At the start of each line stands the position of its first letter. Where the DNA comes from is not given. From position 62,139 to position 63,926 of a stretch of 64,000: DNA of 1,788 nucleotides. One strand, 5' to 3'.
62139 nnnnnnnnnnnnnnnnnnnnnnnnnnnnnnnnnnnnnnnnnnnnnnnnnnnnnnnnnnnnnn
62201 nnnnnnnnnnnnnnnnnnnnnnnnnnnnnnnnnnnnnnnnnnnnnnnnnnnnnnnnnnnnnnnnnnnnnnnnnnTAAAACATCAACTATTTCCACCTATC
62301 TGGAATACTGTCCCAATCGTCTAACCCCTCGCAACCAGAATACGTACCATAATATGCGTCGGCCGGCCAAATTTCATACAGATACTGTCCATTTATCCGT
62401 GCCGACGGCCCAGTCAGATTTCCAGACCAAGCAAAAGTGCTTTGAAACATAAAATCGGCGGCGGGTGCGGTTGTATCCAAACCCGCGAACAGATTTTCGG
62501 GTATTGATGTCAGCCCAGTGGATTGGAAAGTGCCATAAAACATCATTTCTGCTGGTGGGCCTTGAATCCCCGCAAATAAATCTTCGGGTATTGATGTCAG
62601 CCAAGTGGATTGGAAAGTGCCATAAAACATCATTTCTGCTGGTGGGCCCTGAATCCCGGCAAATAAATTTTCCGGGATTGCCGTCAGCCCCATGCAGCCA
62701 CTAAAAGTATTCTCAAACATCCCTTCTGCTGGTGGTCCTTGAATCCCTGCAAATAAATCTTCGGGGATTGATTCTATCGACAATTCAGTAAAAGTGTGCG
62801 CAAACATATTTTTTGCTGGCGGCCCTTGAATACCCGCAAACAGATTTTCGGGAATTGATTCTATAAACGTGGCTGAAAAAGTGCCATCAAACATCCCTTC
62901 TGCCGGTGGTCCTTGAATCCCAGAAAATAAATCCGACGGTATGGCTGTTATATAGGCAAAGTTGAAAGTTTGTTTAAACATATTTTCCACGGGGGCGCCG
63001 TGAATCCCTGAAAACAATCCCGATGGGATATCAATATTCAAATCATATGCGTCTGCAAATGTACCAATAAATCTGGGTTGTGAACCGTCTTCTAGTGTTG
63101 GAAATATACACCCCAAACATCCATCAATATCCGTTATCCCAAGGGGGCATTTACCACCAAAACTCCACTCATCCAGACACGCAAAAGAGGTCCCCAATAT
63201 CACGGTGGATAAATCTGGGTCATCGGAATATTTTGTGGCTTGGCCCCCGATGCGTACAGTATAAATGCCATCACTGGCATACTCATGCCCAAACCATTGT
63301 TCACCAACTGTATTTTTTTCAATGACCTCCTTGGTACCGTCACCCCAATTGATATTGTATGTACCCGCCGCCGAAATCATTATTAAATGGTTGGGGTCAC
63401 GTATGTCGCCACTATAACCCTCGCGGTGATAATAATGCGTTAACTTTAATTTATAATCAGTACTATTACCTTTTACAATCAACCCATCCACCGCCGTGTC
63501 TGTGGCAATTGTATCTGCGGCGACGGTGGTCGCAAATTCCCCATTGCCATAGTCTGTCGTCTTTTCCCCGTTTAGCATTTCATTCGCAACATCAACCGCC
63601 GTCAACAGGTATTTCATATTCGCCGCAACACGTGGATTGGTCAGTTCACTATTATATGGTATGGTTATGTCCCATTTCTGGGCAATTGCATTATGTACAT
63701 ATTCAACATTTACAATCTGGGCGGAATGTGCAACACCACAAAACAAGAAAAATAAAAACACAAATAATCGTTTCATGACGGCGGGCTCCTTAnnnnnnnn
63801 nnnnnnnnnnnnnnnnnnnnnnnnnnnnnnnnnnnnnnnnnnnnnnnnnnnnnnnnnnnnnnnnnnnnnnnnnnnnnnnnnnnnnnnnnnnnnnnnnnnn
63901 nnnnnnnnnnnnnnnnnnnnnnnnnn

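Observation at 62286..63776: Secreted protein built from seven 29-aa '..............' tandem repeats encoded by near-identical 87-bp DNA units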

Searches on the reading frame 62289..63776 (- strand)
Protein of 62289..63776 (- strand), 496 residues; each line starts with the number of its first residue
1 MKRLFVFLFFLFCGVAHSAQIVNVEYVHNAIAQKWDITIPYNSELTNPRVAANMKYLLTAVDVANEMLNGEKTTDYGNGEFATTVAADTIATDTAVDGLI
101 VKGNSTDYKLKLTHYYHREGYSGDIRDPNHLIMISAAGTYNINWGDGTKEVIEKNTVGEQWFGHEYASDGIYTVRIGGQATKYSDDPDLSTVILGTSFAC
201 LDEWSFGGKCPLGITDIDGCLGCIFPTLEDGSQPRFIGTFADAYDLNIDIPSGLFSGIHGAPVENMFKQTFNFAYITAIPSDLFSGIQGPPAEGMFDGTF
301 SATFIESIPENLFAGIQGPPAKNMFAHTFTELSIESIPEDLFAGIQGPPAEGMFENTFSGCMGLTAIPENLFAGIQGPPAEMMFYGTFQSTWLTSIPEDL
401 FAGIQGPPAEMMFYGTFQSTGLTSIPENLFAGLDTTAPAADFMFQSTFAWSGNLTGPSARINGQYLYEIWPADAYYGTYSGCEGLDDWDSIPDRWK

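Call 5: search_protein_families(library=pfam, proteins=[window:62289-63776:-], max_evalue=10)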
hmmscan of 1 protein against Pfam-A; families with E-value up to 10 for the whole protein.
window:62289-63776:- (496 aa): 1 family
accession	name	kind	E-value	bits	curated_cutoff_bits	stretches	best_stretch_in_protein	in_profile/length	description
PF18911.6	PKD_4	-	0.85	10.2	27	1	139-175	36-65/85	PKD domain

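Call 6: search_protein_families(library=ncbifam, proteins=[window:62289-63776:-], max_evalue=10)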
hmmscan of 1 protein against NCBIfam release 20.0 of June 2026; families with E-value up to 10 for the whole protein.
window:62289-63776:- (496 aa): 3 families
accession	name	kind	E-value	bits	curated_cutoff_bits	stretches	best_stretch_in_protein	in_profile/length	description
NF058578.1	CPR_pilus_PamR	equivalog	7.9e-05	21.7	300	1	140-177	183-221/297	pilus system RbmA-like protein PamR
NF009730.0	PRK13254.1-4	equivalog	0.18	11.7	310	0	333-355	107-129/165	cytochrome c maturation protein CcmE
TIGR01027.1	proB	equivalog_domain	0.2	10.8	186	1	56-107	185-236/363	glutamate 5-kinase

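Call 10: find_homologous_proteins(query=window:62289-63776:-)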
Query window:62289-63776:- (496 aa): 1006 proteins with E <= 0.001 among 8000 candidates; the best 120 are listed.
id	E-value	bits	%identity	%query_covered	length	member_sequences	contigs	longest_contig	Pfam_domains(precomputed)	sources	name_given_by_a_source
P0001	2.2e-294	995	86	100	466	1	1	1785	-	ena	-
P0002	3.7e-282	955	69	100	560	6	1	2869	-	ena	-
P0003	4.3e-228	776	39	90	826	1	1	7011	PF04011.18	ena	-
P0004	4.3e-225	766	42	96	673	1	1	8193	-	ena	-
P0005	3.3e-216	737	50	91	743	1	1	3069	-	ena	-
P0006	3.2e-210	717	44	91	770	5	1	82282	PF04011.18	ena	-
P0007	8.8e-208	709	68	100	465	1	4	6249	-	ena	-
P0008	1.5e-204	699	39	91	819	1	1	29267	PF04011.18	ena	-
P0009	1.1e-203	696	50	100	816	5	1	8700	PF00801.27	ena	-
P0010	1.6e-203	695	46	74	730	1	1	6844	-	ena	-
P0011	2.6e-200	685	51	90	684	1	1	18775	PF04011.18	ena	-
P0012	8.2e-199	680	39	90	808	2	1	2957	-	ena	-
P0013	7.0e-196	670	43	100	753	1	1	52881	-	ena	-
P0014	8.9e-195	666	52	89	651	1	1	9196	PF04011.18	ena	-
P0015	3.1e-192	658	41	97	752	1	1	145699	-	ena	-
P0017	4.2e-190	651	45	91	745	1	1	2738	PF13306.13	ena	-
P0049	1.3e-164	567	50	100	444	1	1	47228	-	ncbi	-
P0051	1.2e-161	557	41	90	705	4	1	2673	-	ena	-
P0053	1.7e-160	553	49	100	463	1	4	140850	-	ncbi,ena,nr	ncbi:MAG: hypothetical protein IJN91_01150 [Alphaproteobacteria bacterium]|nr:hypothetical protein [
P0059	1.6e-158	547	37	100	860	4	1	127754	PF00801.27,PF18911.7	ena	-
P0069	3.5e-154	532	45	73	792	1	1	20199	PF00801.27,PF18911.7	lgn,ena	-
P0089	5.3e-146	505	41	91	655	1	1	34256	PF13306.13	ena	-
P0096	5.1e-144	499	45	73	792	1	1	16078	PF00801.27,PF18911.7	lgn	-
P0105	5.1e-142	492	53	99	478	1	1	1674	-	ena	-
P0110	4.3e-141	489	53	100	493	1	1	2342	-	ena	-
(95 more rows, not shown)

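Call 11: search_solved_structures(query=window:62289-63776:-, max_evalue=10)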
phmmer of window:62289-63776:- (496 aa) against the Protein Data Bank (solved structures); distinct sequences matched with E-value up to 10: 1.
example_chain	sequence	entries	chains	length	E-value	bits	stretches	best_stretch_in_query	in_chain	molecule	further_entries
1wgo_A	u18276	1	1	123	0.48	12.3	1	139-196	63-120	VPS10 domain-containing receptor SorCS2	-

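Call 16: search_protein_families(library=pfam, alignment_id=A1, max_evalue=1)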
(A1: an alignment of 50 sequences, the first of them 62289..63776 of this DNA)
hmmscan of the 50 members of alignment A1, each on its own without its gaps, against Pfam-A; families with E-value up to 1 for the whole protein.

A. member 1, window:62289-63776:- (496 aa): 1 family
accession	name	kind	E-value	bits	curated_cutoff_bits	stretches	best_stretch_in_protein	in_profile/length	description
PF18911.6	PKD_4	-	0.85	10.2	27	1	139-175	36-65/85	PKD domain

B. families by the number of members that match (of 50 scanned): 24 families
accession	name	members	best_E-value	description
PF00801.26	PKD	31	0.00097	PKD domain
PF18911.6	PKD_4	30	0.00031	PKD domain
PF04011.17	LemA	16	6.7e-06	LemA family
PF13306.12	LRR_5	7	0.0027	BspA type Leucine rich repeat region (6 copies)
PF05108.18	T7SS_ESX1_EccB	4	0.0004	Type VII secretion system ESX-1, transport TM domain B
PF06481.20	COX_ARM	3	0.0033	COX Aromatic Rich Motif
PF20844.2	PCF11_RFEG_rpt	3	0.0061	Pre-mRNA cleavage complex 2 protein Pcf11, RFEGP repeat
PF14982.11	UPF0731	3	0.052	UPF0731 family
PF20257.3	SAM_HAT_C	2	0.00088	SAM hydroxide adenosyltransferase C-terminal domain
PF23528.1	Microp_apicomplexa_15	2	0.0026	Apicomplexa microprotein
PF25056.1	DUF7793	2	0.086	Domain of unknown function (DUF7793)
PF18079.6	AglB_L1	2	0.087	Archaeal glycosylation protein B long peripheral domain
PF23011.2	PHD-1st_NSD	1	0.0033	Histone-lysine N-methyltransferase NSD-like, PHD zinc finger 1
PF08300.18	HCV_NS5a_1a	1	0.0038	Hepatitis C virus non-structural 5a zinc finger domain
PF13782.11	SpoVAB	1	0.16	Stage V sporulation protein AB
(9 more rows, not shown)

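Call 19: find_encoding_contigs(protein=window:62289-63776:-, flank=10000, max_places=4)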
Protein window:62289-63776:- (496 aa): no gene with exactly this product is on record in the collection.

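Call 20: find_encoding_contigs(protein=P0002, flank=10000, max_places=4)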
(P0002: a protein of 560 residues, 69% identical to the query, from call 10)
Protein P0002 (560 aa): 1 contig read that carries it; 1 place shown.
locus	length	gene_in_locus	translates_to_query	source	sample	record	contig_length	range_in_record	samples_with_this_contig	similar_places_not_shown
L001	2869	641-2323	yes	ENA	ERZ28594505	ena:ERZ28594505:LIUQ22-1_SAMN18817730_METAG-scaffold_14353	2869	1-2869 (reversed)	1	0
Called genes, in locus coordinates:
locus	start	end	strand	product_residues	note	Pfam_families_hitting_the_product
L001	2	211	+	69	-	?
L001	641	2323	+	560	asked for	-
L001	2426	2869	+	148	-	?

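Call 21: find_encoding_contigs(protein=P0053, flank=10000, max_places=3)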
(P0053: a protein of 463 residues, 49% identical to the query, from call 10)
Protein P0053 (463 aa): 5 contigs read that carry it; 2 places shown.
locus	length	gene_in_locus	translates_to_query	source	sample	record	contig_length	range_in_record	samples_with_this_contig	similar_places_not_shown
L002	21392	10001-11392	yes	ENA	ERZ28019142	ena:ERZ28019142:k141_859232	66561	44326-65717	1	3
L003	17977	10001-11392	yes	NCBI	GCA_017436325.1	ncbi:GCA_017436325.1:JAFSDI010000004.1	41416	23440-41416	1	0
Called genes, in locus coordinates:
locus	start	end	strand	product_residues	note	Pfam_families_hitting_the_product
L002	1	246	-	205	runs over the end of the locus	PF01281:Ribosomal_L9_N, PF03948:Ribosomal_L9_C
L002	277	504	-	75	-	PF01084:Ribosomal_S18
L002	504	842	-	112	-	PF01250:Ribosomal_S6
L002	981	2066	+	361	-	-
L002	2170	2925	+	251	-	-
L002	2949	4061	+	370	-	PF00691:OmpA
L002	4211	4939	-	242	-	PF00005:ABC_tran, PF13304:AAA_21 (faint)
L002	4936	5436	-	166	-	PF06835:LptC (weak)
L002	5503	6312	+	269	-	-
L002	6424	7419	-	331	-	PF00437:T2SSE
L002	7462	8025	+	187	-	-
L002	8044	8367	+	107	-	PF00254:FKBP_C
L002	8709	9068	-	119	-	-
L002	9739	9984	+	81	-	-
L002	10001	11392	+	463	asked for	-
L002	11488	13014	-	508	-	PF00158:Sigma54_activat (faint), PF13541:ChlI, PF00493:MCM, PF01078:Mg_chelatase, PF07728:AAA_5, PF13335:Mg_chelatase_C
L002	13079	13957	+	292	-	PF10502:Peptidase_S26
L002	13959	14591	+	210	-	PF22935:RM44_endonuclase (weak), PF14622:Ribonucleas_3_3, PF00636:Ribonuclease_3, PF00035:dsrm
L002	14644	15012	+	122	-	PF03840:SecG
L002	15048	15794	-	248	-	PF00583:Acetyltransf_1, PF13508:Acetyltransf_7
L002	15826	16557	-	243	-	-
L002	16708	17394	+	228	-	-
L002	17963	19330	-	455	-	-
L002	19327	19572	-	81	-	-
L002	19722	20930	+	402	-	PF00579:tRNA-synt_1b, PF22421:SYY_C-terminal, PF01479:S4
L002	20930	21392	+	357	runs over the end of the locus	PF11932:DUF3450 (faint), PF19220:Rod_CreS, PF01551:Peptidase_M23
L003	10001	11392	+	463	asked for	-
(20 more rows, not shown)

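Call 26: predict_structure(alignment_id=A1)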
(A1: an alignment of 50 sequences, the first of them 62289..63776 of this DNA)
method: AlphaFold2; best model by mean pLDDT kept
length: 496 residues; sequences in the alignment: 50
mean_pLDDT: 87.6   pTM: 0.76
mean pLDDT of the five models: 87.6, 86.1, 86.1, 86.1, 83.7
residues with pLDDT >= 90: 312; 70-90: 117; 50-70: 42; < 50: 25
segments of 3 or more residues with pLDDT < 50: 13-17, 103-105, 201-211
pLDDT, mean of each block of 10 residues (from residue 1): 57 53 87 79 80 88 79 71 79 80 64 79 55 93 89 94 86 91 97 70 43 80 94 96 88 92 98 94 95 98 96 96 98 96 97 98 96 96 98 97 97 98 98 96 97 98 97 89 98 97
secondary structure, 60 per line:
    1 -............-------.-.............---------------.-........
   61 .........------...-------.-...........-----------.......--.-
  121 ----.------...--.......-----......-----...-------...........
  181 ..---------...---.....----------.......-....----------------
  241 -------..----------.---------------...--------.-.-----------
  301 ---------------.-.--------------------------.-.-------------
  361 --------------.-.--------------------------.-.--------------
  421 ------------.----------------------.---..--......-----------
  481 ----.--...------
elements in order: H2-13 H24-35 H54-69 H89-98 E110-116 E132-134 E137-143 E149-154 E160-162 E170-182 E192-194 H198-202 E213-219 H221-224 E276-278 H466-469

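Call 29: fold_search(model_id=the predicted structure, library=pdb)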
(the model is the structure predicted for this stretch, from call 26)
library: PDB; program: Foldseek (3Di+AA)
matches with E <= 10: 972; with E <= 0.001: 0
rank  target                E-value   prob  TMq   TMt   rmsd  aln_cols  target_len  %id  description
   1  4kt1_A                8.0e-03  0.13  0.10  0.10  17.6       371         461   12  Complex of R-spondin 1 with LGR4 extracellular domain (released 2013-06-19)
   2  4uxa_A                1.4e-01  0.21  0.08  0.23  11.1       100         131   13  Improved variant of (R)-selective manganese-dependent hydroxynitrile lyase from bacteria (released 2015-01-21)
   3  4j25_A                1.7e-01  0.06  0.06  0.12  16.9       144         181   12  Crystal structure of a Pseudomonas putida prolyl-4-hydroxylase (P4H) (released 2014-02-05)
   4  8x0v_B                2.3e-01  0.15  0.07  0.15  12.2       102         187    9  Crystal structure of cupin-like fold protein StrC in complex with substrate analogue from Stachybotrys sp.g12 (released 2024-09-11)
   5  7ula_A                2.3e-01  0.08  0.06  0.07  18.1       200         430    7  Structure of the Pseudomonas putida AlgKX modification and secretion complex (released 2022-12-14)
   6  4yar                  2.4e-01  0.18  0.06  0.07  12.7        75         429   17  2-Hydroxyethylphosphonate dioxygenase (HEPD) E176H (released 2015-03-04)
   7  5wsf_D                2.6e-01  0.21  0.05  0.19  12.0        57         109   10  Crystal structure of a cupin protein (tm1459) in osmium (Os)-substituted form II (released 2017-05-31)
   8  4bif_A                2.6e-01  0.14  0.07  0.22  12.2        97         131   15  Biochemical and structural characterisation of a novel manganese- dependent hydroxynitrile lyase from bacteria (released 2013-09-11)
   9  2arc_A                2.6e-01  0.10  0.07  0.15  13.9        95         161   12  ESCHERICHIA COLI REGULATORY PROTEIN ARAC COMPLEXED WITH L-ARABINOSE (released 1997-05-15)
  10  5u5d_D                2.6e-01  0.07  0.07  0.15  17.5       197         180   12  Psf4 in complex with Mn2+ and (R)-2-HPP (released 2017-01-04)
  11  8zyh_B                2.7e-01  0.21  0.05  0.17  11.7        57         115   10  Crystal structure of a cupin protein (tm1459, I49C-4py/H52A/H54A/C106D mutant) in copper (Cu) substituted form (released 2024-09-04)
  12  4mzu_K                2.7e-01  0.09  0.07  0.10  14.0       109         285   12  Crystal structure of FdtD, a bifunctional ketoisomerase/N-acetyltransferase from Shewanella denitrificans (released 2013-10-09)
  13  6yvt_D                2.7e-01  0.08  0.07  0.14  18.2       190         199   10  HIF prolyl hydroxylase 2 (PHD2/ EGLN1) in complex with MD-253 (released 2020-05-20)
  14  8hjx_A                2.8e-01  0.20  0.05  0.17  11.8        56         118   12  Crystal structure of a cupin protein (tm1459, H52A/H58E mutant) in copper (Cu) substituted form (released 2023-06-14)
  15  8hjz_A                2.8e-01  0.20  0.05  0.17  11.8        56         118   12  Crystal structure of a cupin protein (tm1459, H52A/H58Q mutant) in copper (Cu) substituted form (released 2023-06-14)
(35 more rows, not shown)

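Call 32: find_related_loci(query=A1, collection=genome_contigs, flank=4000)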
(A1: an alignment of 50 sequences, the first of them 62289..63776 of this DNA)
Query A1 (496 aa) in genome_contigs; peptide patterns used: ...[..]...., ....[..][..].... (x = any residue, [..] = any of these).
598 stretches matched a pattern (row limit reached: there are more); 354 encode a relative of the query (tblastn E <= 1e-3); the best 80 are kept; 80 distinct loci.
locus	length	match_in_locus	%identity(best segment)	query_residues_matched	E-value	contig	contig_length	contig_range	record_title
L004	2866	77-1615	49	1-495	7e-139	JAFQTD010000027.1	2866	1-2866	MAG: Alphaproteobacteria bacterium isolate RGIG2127 Goat_Colon-5__c310296, whole genome shotgun sequence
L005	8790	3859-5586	50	1-495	2e-127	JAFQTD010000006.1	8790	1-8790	MAG: Alphaproteobacteria bacterium isolate RGIG2127 Goat_Colon-5__c43919, whole genome shotgun sequence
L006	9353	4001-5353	47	1-496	2e-126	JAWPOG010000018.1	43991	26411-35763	MAG: Alphaproteobacteria bacterium isolate KV104-158 k141_1016499, whole genome shotgun sequence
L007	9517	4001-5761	41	5-496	1e-124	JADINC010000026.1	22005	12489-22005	MAG: Candidatus Enterousia avistercoris isolate 8207 D5M67__C126184_L22005_SRR9113728, whole genome shotgun sequence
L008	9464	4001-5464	47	1-496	2e-123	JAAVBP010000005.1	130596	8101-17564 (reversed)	MAG: bacterium isolate Mgla_MAG_35-bin_11 c_000000034646, whole genome shotgun sequence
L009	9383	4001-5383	49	2-496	3e-123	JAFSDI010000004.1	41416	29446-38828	MAG: Alphaproteobacteria bacterium isolate RGIG3039 Goat_Rectum-4__c36260, whole genome shotgun sequence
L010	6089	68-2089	52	5-496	6e-125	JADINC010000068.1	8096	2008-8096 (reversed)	MAG: Candidatus Enterousia avistercoris isolate 8207 D5M67__C331202_L8096_SRR9113728, whole genome shotgun sequence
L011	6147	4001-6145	46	2-495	1e-120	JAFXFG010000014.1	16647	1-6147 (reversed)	MAG: Alphaproteobacteria bacterium isolate RGIG6362 Sheep_Rectum-4__c313064, whole genome shotgun sequence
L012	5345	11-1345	48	9-496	1e-117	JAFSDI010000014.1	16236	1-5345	MAG: Alphaproteobacteria bacterium isolate RGIG3039 Goat_Rectum-4__c433579, whole genome shotgun sequence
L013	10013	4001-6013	46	1-496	6e-116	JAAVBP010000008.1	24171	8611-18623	MAG: bacterium isolate Mgla_MAG_35-bin_11 c_000000131127, whole genome shotgun sequence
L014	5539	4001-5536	47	1-485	2e-115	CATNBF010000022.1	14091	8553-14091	MAG TPA_asm: uncultured bacterium isolate MGG24397_1680015486 genome assembly, contig: SRR10593854_2882, whole genome sh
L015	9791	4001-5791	49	1-496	3e-115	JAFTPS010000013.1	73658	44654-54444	MAG: Alphaproteobacteria bacterium isolate RGIG4037 Roe_deer_Cecum-5__c5080, whole genome shotgun sequence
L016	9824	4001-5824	39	6-496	2e-114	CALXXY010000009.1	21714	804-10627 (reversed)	MAG: uncultured Alphaproteobacteria bacterium isolate BRZ_PP__bin55 genome assembly, contig: BRZ_PP__NODE_2422_length_21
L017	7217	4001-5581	43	1-496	8e-113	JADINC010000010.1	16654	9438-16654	MAG: Candidatus Enterousia avistercoris isolate 8207 D5M67__C49262_L16654_SRR9113728, whole genome shotgun sequence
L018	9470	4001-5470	49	1-496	1e-126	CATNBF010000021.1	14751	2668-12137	MAG TPA_asm: uncultured bacterium isolate MGG24397_1680015486 genome assembly, contig: SRR10593854_2744, whole genome sh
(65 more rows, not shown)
